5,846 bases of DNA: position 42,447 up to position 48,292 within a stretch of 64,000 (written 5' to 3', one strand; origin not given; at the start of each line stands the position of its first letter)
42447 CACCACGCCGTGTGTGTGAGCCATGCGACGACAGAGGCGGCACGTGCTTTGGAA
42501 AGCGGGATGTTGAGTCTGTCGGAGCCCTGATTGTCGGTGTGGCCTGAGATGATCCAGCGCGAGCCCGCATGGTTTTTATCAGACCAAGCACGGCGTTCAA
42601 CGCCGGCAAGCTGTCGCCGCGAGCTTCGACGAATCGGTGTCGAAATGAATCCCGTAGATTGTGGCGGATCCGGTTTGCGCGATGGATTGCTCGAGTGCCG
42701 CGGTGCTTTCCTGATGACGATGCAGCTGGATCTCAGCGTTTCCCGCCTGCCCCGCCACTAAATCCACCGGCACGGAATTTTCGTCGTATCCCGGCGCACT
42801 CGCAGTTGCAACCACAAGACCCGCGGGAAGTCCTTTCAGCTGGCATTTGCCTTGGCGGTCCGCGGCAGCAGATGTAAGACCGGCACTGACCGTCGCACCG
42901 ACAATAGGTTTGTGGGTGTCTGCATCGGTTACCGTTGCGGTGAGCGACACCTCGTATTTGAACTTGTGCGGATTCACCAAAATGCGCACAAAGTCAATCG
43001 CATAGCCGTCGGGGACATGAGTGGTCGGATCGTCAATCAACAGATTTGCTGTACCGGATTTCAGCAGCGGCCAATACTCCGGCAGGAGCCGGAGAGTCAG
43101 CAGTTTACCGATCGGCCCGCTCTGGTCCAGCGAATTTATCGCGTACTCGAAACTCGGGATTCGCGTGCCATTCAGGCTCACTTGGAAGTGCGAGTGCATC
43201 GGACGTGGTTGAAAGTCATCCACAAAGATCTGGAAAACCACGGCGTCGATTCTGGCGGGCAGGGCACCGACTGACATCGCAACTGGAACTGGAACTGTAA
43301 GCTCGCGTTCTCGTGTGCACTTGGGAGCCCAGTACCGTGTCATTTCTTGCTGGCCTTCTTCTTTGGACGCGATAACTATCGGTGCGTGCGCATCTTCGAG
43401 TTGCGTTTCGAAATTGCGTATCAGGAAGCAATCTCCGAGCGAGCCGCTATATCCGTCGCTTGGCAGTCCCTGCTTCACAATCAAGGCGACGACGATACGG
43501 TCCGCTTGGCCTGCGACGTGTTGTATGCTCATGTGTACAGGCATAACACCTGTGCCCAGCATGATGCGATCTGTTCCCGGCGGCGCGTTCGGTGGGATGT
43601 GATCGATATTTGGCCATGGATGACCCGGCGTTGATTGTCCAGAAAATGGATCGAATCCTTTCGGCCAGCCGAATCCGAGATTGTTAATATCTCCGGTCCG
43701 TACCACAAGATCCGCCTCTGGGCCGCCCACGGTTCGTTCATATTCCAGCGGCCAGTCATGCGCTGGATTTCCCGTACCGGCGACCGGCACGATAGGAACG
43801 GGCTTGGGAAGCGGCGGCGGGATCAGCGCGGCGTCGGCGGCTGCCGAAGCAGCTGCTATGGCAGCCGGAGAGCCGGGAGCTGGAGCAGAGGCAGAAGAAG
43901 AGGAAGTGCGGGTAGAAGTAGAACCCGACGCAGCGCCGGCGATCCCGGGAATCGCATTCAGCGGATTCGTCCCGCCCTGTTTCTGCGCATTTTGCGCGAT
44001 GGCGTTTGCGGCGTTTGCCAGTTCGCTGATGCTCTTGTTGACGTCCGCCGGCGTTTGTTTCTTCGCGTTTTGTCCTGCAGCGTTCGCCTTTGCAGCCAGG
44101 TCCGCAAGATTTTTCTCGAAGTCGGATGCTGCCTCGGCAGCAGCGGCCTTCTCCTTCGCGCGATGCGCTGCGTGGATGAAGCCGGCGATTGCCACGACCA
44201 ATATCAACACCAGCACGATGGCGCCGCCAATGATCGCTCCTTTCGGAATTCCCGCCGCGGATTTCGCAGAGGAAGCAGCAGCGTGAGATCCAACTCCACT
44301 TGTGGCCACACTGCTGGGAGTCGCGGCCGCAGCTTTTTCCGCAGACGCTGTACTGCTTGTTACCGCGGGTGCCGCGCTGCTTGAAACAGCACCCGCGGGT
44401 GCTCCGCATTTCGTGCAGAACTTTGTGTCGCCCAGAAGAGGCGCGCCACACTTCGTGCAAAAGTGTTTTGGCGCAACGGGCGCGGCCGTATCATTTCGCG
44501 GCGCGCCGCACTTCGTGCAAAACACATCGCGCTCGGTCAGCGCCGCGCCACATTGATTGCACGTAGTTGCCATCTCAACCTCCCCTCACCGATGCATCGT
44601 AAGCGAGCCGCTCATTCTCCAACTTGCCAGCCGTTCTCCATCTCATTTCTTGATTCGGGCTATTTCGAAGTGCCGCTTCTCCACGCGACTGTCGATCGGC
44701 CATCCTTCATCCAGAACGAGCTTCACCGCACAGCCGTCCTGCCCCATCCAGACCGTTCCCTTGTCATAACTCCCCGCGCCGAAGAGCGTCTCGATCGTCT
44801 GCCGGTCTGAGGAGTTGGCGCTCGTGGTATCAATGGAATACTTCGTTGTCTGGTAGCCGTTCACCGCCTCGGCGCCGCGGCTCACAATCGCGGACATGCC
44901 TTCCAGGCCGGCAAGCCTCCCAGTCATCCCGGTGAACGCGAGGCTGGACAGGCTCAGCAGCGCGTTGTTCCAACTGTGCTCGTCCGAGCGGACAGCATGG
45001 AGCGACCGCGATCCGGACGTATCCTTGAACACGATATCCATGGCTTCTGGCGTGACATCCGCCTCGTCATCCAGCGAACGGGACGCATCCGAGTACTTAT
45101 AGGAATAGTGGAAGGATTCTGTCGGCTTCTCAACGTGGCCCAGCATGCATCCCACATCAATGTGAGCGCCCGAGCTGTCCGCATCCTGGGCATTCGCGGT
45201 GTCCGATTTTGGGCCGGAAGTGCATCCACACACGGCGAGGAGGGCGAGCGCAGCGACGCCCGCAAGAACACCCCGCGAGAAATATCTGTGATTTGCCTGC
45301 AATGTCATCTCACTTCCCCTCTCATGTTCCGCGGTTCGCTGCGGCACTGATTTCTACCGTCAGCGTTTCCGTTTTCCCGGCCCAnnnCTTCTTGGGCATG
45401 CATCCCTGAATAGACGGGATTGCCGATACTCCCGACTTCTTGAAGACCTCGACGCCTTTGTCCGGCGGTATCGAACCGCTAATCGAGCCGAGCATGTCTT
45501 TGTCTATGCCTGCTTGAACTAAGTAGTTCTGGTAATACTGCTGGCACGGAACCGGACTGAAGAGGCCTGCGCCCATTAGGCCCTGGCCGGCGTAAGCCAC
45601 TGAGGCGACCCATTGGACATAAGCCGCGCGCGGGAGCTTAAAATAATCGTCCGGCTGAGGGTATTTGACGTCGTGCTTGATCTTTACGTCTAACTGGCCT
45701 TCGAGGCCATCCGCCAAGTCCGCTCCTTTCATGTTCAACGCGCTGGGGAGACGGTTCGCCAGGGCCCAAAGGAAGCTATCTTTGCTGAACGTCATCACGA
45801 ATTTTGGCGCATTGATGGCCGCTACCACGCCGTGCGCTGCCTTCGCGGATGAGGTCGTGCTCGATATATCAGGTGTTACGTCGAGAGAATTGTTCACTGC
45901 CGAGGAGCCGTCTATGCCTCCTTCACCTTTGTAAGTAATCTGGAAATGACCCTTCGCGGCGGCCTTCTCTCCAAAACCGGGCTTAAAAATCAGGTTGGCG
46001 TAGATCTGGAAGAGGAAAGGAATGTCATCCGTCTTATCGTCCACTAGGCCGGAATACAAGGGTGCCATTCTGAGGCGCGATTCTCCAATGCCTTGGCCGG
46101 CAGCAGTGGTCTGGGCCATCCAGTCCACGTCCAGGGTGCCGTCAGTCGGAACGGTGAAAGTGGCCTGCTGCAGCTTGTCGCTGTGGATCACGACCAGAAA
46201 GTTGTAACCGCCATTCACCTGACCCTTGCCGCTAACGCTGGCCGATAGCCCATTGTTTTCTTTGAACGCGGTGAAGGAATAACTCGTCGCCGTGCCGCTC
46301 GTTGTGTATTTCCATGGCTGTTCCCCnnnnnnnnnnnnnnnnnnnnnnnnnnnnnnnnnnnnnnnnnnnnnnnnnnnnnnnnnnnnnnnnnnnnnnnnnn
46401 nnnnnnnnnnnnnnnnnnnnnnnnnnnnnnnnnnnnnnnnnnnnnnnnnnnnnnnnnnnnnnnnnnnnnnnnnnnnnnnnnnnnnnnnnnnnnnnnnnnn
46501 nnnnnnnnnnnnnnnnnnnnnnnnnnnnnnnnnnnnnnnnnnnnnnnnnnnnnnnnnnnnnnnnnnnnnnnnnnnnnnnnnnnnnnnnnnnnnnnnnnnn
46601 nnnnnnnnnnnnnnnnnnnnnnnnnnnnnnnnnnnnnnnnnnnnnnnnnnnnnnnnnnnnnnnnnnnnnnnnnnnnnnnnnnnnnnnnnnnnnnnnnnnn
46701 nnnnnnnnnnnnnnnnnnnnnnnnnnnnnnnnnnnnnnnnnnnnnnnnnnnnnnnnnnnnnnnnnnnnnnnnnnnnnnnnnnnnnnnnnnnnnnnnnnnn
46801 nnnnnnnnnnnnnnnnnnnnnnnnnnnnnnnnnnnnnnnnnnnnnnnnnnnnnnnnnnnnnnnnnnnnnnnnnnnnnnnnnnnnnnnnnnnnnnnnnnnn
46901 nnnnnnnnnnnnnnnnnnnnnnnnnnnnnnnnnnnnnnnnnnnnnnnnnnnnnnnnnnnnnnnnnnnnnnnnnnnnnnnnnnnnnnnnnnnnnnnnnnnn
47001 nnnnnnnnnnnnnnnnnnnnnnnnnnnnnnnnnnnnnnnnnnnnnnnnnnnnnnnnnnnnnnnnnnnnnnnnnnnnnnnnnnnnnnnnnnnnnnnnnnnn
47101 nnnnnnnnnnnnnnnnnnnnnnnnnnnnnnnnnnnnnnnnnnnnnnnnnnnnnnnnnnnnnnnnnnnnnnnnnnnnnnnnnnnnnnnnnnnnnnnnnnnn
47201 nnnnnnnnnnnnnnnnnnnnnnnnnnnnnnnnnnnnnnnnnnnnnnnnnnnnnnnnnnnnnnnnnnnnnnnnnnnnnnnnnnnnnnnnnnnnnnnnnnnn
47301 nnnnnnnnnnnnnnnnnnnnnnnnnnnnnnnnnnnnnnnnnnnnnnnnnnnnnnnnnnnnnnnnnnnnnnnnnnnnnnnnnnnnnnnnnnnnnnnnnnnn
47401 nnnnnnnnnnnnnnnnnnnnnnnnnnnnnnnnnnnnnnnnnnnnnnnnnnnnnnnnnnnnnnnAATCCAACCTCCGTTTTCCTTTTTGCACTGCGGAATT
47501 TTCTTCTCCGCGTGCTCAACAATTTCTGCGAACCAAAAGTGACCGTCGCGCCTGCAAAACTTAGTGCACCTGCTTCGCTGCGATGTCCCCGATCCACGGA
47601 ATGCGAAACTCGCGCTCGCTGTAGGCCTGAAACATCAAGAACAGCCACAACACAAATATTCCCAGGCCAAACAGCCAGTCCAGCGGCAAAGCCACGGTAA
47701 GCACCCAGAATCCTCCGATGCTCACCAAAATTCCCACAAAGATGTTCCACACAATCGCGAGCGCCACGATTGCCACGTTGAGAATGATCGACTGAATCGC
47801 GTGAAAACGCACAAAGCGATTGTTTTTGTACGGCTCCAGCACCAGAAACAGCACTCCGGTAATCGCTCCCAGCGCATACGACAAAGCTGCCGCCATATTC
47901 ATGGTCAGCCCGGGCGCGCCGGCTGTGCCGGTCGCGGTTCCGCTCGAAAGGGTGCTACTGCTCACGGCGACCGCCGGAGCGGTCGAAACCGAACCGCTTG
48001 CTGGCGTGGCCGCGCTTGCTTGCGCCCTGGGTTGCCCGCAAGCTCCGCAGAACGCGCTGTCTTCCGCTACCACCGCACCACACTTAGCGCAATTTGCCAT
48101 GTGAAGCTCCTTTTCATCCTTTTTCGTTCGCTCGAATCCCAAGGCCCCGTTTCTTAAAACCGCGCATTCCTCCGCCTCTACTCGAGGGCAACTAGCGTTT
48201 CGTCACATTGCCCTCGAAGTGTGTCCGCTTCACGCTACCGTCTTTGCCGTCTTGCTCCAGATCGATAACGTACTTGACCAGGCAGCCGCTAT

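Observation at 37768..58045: Candidate undescribed envelope system: about 17 kb of co-oriented, uncharacterised exported/lipoprotein/membrane genes built from recurring modules, facing a CadC-like TPR regulator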

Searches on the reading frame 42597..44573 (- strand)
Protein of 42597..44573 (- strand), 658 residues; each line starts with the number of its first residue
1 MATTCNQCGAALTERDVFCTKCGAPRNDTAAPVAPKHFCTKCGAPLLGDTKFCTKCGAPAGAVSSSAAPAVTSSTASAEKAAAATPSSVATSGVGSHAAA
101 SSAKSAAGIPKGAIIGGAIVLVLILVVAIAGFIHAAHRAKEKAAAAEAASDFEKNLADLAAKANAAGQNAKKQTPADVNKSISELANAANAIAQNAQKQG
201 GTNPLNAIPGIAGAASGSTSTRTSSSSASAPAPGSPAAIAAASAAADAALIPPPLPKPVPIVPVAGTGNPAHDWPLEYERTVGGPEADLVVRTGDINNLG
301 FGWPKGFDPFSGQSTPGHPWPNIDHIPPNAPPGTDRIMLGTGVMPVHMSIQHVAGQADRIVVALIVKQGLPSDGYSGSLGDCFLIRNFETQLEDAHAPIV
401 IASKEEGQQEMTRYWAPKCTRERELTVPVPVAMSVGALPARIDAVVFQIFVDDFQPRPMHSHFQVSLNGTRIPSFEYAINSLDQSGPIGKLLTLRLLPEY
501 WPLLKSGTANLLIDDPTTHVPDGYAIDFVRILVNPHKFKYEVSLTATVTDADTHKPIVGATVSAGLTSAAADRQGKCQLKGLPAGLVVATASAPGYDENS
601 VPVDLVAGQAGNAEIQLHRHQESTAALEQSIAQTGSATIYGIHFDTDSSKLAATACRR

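Call 4: search_protein_families(library=pfam, max_evalue=0.01, proteins=[window:42597-44573:-])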
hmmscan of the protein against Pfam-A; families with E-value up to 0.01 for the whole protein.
window:42597-44573:- (658 aa): 7 families
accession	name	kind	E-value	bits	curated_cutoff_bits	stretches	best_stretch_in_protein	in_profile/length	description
PF13240.11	Zn_Ribbon_1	-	4e-13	49.1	25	2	38-59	1-22/23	zinc-ribbon domain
PF13620.12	CarboxypepD_reg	-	1.4e-10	41.8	32.3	1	544-617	2-81/82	Carboxypeptidase regulatory-like domain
PF13248.11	Zn_ribbon_3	-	1e-07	31.6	27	1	3-24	3-24/26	zinc-ribbon domain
PF12773.13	DZR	-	1.4e-07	32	27.3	1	5-57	1-45/45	Double zinc ribbon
PF13715.12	CarbopepD_reg_2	-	4e-05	24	32.2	1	547-621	4-80/88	CarboxypepD_reg-like domain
PF12985.13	DUF3869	-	0.00052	20.6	24.5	1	542-613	6-76/85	Domain of unknown function (DUF3869)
PF17032.10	Zn_ribbon_15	-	0.0028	18.8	28.9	0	36-57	52-73/73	zinc-ribbon family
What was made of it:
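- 42337..44573 (-): ZnOmpA: two cytoplasmic Zn ribbons, one TM helix, a conserved periplasmic domain of unknown fold of about 270 aa, CarboxypepD_reg and OmpA_C. This is core member 2. In the window the OmpA part (about 42337-42640) is frameshifted. Pfam (call 4).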

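Call 76: find_encoding_contigs(protein=window:42597-44573:-, flank=6000, max_places=4)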
Protein window:42597-44573:- (658 aa): no gene with exactly this product is on record in the collection.
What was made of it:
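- Tried and rejected: A look-up of the truncated 658-aa product found no record (call 76).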

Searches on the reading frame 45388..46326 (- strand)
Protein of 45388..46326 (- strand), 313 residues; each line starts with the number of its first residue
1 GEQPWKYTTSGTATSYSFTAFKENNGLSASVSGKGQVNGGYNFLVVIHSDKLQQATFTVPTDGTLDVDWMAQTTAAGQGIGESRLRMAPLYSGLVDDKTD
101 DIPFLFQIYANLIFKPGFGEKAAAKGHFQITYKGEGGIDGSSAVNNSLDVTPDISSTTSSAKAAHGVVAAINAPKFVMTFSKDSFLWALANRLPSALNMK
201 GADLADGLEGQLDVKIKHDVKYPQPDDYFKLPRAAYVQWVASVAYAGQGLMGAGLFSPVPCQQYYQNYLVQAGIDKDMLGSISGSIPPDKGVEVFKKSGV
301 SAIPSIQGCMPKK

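Call 54: search_protein_representatives(protein=window:45388-46326:-)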
Query: 313 residues. Proteins with E-value up to 0.001 (for the whole library): 36; up to 1e-10: 18; up to 1e-30: 7. The best 36 are listed.
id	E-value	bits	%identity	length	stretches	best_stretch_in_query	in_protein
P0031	8.4e-151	517.7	77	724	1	1-312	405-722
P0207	6.4e-78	278.4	69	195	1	121-313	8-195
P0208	7.8e-73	261.7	49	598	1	2-311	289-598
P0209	6.3e-41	156.9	41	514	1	5-312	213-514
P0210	2.0e-40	155.2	39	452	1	13-310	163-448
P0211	5.3e-37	144.0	52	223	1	124-301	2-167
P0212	6.0e-35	137.2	38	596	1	2-309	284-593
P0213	2.7e-26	108.8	65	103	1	34-125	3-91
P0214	1.4e-23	99.9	42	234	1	4-156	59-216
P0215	1.3e-20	90.1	41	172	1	66-198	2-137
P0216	3.6e-19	85.4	31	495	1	22-310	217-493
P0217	6.3e-18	81.3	59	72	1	239-312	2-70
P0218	4.0e-16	75.4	60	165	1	251-313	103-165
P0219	1.7e-15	73.3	47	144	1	59-164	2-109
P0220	1.0e-14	70.8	44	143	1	100-206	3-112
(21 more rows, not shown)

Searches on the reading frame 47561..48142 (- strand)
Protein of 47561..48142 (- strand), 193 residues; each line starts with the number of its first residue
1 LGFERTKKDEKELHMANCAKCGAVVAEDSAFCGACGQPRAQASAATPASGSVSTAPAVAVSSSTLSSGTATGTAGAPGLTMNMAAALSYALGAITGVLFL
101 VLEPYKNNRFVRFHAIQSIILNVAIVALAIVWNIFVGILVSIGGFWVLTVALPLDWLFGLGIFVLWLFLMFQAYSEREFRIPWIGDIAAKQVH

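Call 4: search_protein_families(library=pfam, max_evalue=0.01, proteins=[window:47561-48142:-])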
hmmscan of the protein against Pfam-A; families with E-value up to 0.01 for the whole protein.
window:47561-48142:- (193 aa): 4 families
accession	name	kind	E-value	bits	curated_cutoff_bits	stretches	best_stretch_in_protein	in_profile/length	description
PF13240.11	Zn_Ribbon_1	-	0.00013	22.1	25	1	18-38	2-22/23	zinc-ribbon domain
PF13248.11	Zn_ribbon_3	-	0.00014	21.7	27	1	15-38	2-25/26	zinc-ribbon domain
PF12773.13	DZR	-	0.00028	21.4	27.3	1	12-36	21-45/45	Double zinc ribbon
PF16166.10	TIC20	-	0.003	17.8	28.6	1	95-134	94-133/181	Chloroplast import apparatus Tic20-like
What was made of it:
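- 47561..48100 (-): ZnTM: cytoplasmic CxxC-x11-CxxC zinc ribbon plus a MamF_MmsF/Tic20-like polytopic membrane domain. Zn-ribbon hits around 1e-4 and TIC20 3e-3 (call 4).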

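Call 32: search_protein_families(library=ncbifam, max_evalue=0.01, proteins=[window:47561-48142:-])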
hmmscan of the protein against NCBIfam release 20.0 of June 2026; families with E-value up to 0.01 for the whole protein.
window:47561-48142:- (193 aa): 0 families

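Call 89: search_protein_families(library=padloc, max_evalue=0.01, proteins=[window:47561-48142:-])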
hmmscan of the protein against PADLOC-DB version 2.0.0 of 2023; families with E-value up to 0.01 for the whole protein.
window:47561-48142:- (193 aa): 0 families
